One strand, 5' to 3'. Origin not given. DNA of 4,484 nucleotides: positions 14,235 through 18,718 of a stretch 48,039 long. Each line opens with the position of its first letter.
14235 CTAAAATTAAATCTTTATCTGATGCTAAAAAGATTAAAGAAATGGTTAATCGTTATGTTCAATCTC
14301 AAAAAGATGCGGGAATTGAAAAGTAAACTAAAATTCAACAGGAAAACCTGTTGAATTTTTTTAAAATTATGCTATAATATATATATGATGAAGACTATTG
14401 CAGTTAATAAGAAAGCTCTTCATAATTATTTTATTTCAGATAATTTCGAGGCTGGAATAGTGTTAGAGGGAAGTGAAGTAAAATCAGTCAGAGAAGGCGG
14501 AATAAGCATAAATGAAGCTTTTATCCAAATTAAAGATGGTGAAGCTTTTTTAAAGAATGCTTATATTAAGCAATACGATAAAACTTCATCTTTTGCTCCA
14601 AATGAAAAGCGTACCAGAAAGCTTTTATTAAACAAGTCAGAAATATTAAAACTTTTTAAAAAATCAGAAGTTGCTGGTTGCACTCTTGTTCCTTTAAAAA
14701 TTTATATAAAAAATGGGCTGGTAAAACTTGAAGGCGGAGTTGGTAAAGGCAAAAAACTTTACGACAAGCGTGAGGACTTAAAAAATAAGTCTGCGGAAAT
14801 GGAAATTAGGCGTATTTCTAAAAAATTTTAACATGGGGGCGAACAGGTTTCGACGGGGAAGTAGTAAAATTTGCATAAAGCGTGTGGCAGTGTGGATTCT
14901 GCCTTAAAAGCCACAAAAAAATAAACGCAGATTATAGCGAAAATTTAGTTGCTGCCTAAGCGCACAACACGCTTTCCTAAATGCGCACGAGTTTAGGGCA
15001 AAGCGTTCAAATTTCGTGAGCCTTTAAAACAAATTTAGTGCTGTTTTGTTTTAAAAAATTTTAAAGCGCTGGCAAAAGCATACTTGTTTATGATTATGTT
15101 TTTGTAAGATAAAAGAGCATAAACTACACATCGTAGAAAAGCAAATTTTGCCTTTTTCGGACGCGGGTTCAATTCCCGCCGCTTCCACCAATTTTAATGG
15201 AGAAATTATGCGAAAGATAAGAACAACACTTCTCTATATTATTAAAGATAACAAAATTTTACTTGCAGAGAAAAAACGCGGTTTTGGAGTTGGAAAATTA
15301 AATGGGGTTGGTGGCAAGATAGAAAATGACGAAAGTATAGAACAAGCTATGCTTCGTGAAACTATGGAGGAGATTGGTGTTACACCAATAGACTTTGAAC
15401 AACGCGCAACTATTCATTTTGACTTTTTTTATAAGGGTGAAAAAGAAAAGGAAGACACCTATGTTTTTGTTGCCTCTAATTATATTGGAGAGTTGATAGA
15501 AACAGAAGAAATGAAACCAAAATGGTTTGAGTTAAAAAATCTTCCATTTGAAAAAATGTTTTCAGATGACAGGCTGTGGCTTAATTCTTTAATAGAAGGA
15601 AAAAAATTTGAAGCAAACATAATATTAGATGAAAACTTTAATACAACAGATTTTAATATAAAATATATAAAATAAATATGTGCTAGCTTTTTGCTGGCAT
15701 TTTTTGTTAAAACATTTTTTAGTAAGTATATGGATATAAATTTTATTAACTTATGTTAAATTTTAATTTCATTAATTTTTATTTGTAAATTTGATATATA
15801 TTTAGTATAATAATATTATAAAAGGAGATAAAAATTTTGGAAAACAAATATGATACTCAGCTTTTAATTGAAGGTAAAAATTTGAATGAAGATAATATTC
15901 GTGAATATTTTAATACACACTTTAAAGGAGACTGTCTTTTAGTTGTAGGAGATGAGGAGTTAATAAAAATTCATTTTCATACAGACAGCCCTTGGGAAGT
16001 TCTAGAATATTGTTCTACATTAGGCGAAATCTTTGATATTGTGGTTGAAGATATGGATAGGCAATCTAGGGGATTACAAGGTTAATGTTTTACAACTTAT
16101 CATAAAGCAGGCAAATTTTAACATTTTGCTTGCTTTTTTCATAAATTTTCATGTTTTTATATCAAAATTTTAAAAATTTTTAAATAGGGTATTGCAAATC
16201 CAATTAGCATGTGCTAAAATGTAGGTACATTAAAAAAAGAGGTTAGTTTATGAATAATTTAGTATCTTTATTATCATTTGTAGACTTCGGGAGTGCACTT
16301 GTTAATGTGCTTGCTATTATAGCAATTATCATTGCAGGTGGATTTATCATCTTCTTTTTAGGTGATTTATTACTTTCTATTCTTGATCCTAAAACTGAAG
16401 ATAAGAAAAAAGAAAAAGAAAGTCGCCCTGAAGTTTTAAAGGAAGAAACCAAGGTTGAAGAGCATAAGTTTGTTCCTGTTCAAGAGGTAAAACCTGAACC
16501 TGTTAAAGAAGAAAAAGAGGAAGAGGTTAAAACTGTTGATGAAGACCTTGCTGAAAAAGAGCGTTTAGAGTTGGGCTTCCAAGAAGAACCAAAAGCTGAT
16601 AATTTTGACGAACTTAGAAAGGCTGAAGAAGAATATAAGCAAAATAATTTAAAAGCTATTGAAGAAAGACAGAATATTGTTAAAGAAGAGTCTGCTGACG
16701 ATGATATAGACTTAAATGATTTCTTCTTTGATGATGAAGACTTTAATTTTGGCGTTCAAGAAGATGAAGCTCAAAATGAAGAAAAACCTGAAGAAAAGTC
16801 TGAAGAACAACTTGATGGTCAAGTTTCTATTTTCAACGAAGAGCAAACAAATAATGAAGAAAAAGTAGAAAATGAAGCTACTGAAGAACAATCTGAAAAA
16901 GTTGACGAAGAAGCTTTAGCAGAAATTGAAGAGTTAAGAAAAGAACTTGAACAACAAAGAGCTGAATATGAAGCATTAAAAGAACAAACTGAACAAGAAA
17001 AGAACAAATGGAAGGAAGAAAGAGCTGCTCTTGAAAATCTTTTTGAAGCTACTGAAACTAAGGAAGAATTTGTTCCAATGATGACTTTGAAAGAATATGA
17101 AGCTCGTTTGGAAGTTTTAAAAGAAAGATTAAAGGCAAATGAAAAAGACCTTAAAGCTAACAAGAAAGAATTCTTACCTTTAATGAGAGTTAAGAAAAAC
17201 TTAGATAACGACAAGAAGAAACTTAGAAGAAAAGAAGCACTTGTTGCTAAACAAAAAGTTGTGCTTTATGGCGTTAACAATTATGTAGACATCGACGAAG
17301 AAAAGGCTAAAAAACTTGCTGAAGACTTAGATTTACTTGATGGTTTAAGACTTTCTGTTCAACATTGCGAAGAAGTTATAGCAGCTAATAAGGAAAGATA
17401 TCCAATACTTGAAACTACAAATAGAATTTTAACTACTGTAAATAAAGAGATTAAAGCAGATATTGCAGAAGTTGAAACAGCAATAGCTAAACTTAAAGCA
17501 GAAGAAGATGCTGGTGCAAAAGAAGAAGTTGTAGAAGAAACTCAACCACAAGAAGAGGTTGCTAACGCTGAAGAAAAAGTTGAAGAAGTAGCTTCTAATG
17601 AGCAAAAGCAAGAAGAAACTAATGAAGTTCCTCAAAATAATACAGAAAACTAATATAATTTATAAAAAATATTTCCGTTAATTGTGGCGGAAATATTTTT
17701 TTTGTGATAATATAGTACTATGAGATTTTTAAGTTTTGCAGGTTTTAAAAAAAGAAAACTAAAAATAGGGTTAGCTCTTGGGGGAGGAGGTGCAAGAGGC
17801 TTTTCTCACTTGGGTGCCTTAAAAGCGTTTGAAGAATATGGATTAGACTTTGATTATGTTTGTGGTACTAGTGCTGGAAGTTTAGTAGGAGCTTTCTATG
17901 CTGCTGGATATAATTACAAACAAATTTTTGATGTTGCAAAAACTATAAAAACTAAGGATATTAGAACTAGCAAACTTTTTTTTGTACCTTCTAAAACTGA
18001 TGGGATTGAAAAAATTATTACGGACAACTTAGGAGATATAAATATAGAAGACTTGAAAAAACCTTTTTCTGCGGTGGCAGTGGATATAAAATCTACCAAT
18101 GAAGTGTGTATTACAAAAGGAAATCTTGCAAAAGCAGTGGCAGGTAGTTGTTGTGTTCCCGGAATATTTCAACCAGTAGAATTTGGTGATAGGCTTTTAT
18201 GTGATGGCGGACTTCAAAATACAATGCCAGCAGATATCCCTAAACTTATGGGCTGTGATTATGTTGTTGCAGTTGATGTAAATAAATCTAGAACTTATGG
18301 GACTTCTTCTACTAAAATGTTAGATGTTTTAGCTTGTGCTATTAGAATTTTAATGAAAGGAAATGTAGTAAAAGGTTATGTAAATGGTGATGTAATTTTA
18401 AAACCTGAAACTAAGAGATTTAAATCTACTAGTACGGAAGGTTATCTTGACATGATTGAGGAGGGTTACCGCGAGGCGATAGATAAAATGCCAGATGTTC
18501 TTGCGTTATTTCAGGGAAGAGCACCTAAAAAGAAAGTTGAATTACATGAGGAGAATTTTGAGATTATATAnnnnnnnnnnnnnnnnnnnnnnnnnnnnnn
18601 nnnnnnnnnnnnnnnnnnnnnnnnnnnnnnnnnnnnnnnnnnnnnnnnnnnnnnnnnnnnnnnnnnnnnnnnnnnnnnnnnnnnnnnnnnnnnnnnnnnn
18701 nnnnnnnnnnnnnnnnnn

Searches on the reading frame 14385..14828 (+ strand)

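Call 73: search_protein_families(library=pfam, proteins=[window:14385-14828:+], max_evalue=0.00001)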
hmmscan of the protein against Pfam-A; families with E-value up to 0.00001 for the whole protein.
window:14385-14828:+ (148 aa): 1 family
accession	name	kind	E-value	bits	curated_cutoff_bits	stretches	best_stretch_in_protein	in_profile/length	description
PF01668.23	SmpB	-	4.3e-53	179.5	27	1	5-146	1-142/143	SmpB protein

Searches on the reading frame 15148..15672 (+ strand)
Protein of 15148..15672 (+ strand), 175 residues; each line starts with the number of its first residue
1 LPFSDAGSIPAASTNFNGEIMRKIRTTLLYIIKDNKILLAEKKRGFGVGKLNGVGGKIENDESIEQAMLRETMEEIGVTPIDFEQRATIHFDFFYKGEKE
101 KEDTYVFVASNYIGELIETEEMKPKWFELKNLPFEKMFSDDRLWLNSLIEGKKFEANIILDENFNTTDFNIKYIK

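Call 73: search_protein_families(library=pfam, proteins=[window:15148-15672:+], max_evalue=0.00001)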
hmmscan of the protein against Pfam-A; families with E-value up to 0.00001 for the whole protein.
window:15148-15672:+ (175 aa): 1 family
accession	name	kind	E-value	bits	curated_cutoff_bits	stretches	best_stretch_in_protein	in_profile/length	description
PF00293.34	NUDIX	-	3.7e-14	53.3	21.1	1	27-143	6-129/134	NUDIX domain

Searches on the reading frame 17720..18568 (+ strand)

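Call 11: search_protein_families(library=pfam, proteins=[window:17720-18568:+])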
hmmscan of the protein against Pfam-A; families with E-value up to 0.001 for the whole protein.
window:17720-18568:+ (283 aa): 1 family
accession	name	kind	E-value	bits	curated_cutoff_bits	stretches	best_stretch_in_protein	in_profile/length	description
PF01734.28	Patatin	-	3.5e-35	122.4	27.7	1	18-173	1-189/191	Patatin-like phospholipase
